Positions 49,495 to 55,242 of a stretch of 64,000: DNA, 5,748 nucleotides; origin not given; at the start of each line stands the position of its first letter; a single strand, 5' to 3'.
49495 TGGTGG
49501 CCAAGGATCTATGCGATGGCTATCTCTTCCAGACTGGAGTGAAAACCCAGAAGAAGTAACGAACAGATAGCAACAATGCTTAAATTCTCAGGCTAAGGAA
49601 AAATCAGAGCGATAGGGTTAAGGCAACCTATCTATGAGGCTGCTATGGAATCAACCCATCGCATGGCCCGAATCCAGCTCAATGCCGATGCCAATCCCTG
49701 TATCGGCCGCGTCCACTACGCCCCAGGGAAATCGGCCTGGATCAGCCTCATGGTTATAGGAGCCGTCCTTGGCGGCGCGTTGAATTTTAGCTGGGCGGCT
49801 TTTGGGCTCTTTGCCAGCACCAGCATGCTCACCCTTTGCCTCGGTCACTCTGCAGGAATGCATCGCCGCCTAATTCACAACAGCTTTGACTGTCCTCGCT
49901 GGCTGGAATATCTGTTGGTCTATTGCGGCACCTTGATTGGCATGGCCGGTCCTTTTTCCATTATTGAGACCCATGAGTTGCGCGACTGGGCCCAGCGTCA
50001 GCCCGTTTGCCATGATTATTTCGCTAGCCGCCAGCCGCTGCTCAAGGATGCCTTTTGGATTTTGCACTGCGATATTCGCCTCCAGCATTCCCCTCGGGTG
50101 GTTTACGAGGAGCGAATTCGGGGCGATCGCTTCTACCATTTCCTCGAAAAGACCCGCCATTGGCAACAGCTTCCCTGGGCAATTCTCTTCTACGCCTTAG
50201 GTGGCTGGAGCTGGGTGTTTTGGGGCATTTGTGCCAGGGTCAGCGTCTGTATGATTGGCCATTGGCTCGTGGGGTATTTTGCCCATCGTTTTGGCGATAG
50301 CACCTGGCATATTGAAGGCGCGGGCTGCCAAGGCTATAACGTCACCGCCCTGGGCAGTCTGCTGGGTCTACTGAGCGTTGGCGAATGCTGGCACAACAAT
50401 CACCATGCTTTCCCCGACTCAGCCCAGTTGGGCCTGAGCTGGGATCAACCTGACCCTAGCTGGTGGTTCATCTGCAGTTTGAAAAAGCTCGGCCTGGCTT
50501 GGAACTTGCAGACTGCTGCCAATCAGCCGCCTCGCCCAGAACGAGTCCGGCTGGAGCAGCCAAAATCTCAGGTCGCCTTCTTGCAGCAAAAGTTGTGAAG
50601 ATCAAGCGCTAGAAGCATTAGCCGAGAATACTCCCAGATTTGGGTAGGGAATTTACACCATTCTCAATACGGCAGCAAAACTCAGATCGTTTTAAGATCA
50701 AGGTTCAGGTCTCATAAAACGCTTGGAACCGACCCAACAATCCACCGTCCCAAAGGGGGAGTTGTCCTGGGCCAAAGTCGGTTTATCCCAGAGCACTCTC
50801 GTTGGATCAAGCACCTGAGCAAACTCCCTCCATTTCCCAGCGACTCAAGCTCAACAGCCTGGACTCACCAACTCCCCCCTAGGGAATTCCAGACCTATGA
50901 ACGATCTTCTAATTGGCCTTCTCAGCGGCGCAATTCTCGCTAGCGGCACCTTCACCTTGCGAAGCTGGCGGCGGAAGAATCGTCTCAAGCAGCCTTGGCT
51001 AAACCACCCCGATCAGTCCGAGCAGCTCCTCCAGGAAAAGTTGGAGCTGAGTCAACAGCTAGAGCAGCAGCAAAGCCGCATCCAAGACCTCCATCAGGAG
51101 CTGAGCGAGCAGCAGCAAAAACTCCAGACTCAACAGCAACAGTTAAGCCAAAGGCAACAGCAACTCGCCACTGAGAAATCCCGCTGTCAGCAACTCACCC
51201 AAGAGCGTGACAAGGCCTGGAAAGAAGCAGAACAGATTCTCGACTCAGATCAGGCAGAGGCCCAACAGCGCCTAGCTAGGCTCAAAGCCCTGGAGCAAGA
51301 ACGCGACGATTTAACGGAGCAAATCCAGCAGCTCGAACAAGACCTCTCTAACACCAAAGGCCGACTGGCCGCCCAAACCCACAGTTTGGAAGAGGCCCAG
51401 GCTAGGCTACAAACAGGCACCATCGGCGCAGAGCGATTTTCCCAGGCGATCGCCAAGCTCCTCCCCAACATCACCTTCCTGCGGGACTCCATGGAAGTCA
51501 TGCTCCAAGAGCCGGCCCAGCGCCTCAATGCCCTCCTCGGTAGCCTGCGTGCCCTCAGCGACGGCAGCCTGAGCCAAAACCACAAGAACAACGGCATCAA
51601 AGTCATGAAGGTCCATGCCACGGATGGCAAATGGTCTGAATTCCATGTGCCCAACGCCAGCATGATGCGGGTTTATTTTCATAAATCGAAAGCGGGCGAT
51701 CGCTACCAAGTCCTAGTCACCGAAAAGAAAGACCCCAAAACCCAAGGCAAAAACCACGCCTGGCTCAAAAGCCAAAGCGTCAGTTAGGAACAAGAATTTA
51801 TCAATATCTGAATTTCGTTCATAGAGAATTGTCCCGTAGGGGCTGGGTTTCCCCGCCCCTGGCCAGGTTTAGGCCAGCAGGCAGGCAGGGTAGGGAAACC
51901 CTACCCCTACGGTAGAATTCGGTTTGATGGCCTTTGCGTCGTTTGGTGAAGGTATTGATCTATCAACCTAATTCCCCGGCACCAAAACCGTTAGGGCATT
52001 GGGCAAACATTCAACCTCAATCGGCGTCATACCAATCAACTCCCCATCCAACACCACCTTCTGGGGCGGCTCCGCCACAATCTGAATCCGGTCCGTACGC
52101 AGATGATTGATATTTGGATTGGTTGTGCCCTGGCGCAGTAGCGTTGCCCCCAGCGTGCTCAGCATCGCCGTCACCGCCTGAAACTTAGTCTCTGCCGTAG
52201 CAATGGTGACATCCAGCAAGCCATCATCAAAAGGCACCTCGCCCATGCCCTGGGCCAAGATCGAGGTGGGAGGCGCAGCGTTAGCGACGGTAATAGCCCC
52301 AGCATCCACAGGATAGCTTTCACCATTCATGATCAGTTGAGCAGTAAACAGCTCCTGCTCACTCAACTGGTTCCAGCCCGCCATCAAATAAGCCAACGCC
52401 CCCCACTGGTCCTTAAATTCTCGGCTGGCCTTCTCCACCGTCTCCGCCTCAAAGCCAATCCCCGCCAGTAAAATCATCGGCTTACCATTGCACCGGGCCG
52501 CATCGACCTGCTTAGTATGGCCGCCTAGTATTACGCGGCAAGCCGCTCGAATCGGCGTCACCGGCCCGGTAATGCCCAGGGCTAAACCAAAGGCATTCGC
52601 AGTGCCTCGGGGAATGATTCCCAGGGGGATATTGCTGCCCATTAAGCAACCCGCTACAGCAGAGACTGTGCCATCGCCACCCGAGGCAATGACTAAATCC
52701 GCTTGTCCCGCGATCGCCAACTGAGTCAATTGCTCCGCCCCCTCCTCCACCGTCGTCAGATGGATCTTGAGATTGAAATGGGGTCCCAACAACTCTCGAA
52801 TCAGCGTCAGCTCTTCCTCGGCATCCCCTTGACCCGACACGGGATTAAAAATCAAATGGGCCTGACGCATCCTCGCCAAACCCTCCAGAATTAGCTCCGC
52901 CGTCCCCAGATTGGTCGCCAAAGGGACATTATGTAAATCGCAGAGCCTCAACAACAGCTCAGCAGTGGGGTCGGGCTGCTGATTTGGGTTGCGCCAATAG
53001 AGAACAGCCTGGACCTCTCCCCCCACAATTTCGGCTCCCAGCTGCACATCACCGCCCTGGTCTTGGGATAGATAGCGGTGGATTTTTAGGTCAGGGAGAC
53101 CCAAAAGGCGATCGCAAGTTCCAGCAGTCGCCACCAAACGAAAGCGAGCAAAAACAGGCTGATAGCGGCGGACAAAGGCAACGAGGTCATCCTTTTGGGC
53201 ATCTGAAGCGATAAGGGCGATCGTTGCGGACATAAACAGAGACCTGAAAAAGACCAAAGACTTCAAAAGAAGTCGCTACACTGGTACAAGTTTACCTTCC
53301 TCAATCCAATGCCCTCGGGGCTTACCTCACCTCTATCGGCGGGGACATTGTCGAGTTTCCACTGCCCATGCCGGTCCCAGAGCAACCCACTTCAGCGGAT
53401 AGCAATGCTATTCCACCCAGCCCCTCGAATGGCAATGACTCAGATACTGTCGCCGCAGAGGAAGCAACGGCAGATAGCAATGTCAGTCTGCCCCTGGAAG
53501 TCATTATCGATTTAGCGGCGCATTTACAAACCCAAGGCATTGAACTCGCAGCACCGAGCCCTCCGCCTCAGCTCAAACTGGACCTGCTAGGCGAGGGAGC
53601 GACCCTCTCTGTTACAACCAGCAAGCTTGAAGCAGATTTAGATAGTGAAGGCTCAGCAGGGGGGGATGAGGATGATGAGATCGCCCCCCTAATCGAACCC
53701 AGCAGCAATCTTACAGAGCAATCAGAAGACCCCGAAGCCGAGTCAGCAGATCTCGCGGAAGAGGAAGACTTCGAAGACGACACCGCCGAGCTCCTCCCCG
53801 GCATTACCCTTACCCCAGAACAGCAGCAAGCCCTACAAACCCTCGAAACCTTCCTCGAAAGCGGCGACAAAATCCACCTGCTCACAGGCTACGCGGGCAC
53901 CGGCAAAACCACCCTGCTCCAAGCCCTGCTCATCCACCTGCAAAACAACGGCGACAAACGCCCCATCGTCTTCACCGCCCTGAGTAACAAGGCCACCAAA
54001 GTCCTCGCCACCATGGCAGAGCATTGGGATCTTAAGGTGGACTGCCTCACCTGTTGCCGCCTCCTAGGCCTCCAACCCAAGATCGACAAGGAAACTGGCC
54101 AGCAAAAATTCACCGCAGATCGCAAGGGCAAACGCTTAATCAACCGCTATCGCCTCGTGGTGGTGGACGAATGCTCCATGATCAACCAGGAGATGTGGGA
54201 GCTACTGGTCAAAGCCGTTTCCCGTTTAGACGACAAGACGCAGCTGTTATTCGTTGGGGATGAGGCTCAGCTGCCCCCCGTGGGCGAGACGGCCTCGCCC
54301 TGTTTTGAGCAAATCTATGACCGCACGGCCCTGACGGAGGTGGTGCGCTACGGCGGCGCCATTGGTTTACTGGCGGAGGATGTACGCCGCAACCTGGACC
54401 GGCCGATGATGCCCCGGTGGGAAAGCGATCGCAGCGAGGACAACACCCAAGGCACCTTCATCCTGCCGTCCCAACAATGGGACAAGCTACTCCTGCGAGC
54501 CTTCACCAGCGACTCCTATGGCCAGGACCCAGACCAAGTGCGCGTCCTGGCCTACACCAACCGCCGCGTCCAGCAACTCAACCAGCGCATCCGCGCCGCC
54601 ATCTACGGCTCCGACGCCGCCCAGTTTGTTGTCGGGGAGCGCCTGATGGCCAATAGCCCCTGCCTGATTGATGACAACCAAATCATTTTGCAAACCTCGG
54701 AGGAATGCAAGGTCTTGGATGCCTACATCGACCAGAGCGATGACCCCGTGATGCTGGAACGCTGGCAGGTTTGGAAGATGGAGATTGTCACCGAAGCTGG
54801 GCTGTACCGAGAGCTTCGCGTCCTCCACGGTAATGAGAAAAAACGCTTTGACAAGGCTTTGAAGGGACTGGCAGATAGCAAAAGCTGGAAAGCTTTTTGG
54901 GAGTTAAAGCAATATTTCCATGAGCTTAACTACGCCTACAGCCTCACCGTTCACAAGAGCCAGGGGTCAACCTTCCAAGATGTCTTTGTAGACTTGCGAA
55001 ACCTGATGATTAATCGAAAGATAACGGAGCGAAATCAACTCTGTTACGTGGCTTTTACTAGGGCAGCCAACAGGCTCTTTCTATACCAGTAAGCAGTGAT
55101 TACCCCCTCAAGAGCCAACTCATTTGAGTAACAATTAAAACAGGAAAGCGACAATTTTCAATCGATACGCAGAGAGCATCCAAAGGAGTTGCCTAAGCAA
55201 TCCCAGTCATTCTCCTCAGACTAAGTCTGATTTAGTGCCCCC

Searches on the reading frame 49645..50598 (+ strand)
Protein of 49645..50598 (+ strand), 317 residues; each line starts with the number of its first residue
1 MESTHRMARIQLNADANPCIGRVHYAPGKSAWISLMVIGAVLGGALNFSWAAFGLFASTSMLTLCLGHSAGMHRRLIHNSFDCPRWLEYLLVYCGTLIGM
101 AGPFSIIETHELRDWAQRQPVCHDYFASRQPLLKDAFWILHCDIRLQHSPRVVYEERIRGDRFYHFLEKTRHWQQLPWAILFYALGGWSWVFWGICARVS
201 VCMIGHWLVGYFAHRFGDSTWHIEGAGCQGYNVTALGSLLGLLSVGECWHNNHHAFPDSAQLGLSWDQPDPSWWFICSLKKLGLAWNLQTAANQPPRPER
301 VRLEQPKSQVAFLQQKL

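Call 13: search_protein_families(library=pfam, proteins=[window:49645-50598:+], max_evalue=0.001)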
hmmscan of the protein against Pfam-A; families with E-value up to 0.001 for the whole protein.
window:49645-50598:+ (317 aa): 1 family
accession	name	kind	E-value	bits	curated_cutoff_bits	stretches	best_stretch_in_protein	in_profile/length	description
PF00487.30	FA_desaturase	-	2.6e-08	34.4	29.7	1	49-263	2-225/253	Fatty acid desaturase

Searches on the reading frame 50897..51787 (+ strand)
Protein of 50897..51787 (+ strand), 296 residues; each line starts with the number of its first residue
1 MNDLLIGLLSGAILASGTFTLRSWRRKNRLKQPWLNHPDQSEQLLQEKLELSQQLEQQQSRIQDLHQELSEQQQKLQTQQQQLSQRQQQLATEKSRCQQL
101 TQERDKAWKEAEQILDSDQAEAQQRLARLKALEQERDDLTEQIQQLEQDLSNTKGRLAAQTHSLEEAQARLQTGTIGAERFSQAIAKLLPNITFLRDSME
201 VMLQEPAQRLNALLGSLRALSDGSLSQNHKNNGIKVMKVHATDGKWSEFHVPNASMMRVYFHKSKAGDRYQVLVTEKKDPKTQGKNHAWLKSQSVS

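Call 13: search_protein_families(library=pfam, proteins=[window:50897-51787:+], max_evalue=0.001)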
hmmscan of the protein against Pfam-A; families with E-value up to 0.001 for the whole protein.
window:50897-51787:+ (296 aa): 1 family
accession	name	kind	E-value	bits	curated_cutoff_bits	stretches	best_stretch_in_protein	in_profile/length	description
PF19220.6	Rod_CreS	-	0.00054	19.5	100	1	50-174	80-200/359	Crescentin, rod domain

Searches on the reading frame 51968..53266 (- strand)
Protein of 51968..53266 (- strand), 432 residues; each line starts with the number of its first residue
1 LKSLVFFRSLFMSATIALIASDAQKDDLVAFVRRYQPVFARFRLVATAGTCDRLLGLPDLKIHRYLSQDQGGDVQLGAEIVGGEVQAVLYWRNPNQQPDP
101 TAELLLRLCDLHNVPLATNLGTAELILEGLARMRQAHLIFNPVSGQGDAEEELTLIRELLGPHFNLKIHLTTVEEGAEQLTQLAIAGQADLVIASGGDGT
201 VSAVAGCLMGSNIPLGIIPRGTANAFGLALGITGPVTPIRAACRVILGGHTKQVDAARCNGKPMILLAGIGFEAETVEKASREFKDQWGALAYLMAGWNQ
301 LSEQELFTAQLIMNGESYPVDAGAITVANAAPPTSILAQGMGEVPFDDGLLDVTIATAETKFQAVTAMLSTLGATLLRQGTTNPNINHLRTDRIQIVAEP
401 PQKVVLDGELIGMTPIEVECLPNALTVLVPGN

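Call 13: search_protein_families(library=pfam, proteins=[window:51968-53266:-], max_evalue=0.001)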
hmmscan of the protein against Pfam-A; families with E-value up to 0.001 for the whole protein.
window:51968-53266:- (432 aa): 4 families
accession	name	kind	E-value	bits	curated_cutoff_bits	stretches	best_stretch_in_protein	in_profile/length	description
PF00781.29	DAGK_cat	-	8.9e-28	96.8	23.6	1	136-259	2-125/125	Diacylglycerol kinase catalytic domain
PF19279.4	YegS_C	-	2.3e-15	57.1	27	1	271-429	6-158/158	YegS C-terminal NAD kinase beta sandwich-like domain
PF02142.27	MGS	-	2.1e-07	31.4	24.1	1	28-118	2-94/94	MGS-like domain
PF01513.26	NAD_kinase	-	0.00024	21.8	25.5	1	182-225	66-109/130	ATP-NAD kinase N-terminal domain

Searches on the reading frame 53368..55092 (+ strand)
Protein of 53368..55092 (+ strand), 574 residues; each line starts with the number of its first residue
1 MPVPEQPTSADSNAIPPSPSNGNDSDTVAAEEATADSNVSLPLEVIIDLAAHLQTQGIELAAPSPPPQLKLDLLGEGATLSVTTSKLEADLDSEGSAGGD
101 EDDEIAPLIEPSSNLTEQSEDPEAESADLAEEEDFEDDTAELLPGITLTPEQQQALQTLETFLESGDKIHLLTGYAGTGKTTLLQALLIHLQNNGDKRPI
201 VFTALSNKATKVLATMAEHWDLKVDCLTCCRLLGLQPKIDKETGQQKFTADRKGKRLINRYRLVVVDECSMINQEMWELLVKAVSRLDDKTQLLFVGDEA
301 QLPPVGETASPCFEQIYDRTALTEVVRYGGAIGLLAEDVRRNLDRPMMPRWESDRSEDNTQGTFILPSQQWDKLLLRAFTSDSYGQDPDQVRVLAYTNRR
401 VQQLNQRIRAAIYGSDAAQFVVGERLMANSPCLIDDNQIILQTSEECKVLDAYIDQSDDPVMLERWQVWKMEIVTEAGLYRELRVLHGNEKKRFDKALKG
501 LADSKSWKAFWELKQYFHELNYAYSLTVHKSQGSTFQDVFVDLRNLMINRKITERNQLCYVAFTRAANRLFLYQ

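Call 13: search_protein_families(library=pfam, proteins=[window:53368-55092:+], max_evalue=0.001)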
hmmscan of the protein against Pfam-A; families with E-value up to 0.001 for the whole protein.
window:53368-55092:+ (574 aa): 15 families
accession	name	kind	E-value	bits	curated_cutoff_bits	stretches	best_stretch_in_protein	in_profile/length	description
PF13604.12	AAA_30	-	2.4e-25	89.8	27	1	148-328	2-156/191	AAA domain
PF13245.12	AAA_19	-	6e-24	85.2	25.1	1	166-306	10-133/134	AAA domain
PF01443.25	Viral_helicase1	-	7e-12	46.1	21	2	519-573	174-227/228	Viral superfamily 1 RNA helicase core domain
PF13538.12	UvrD_C_2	-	9.1e-11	41.9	27.4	1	522-573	1-52/52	UvrD-like helicase C-terminal domain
PF05970.20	PIF1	-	1.2e-10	41.8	25.9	1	148-310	2-160/223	PIF1-like helicase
PF13401.12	AAA_22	-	7.5e-09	36.4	27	1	165-299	3-124/130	AAA domain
PF13086.12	AAA_11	-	3.7e-07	30.6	27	0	151-236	5-93/257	AAA domain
PF00580.27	UvrD-helicase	-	2.2e-06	28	23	0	166-213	12-61/271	UvrD/REP helicase N-terminal domain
PF04851.21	ResIII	-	4.8e-06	27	22.5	1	146-280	2-146/164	Type III restriction enzyme, res subunit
PF05127.21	NAT10_TcmA_helicase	-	5.2e-06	26.9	22.7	1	172-286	2-115/176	RNA cytidine acetyltransferase NAT10/TcmA, helicase domain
PF13191.12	AAA_16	-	1.7e-05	25.8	32.6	1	153-296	10-137/167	AAA ATPase domain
PF02562.22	PhoH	-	9.1e-05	22.5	27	0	148-302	5-158/205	PhoH-like protein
PF25199.1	nSTAND_NTPase5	-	0.00024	21.4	34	0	164-197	38-71/145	Novel STAND NTPase 5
PF13481.12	AAA_25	-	0.00052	20.1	27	0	167-215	33-78/195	AAA domain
PF24883.2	NPHP3_N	-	0.00087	20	24.8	0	164-217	17-72/164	Nephrocystin 3, N-terminal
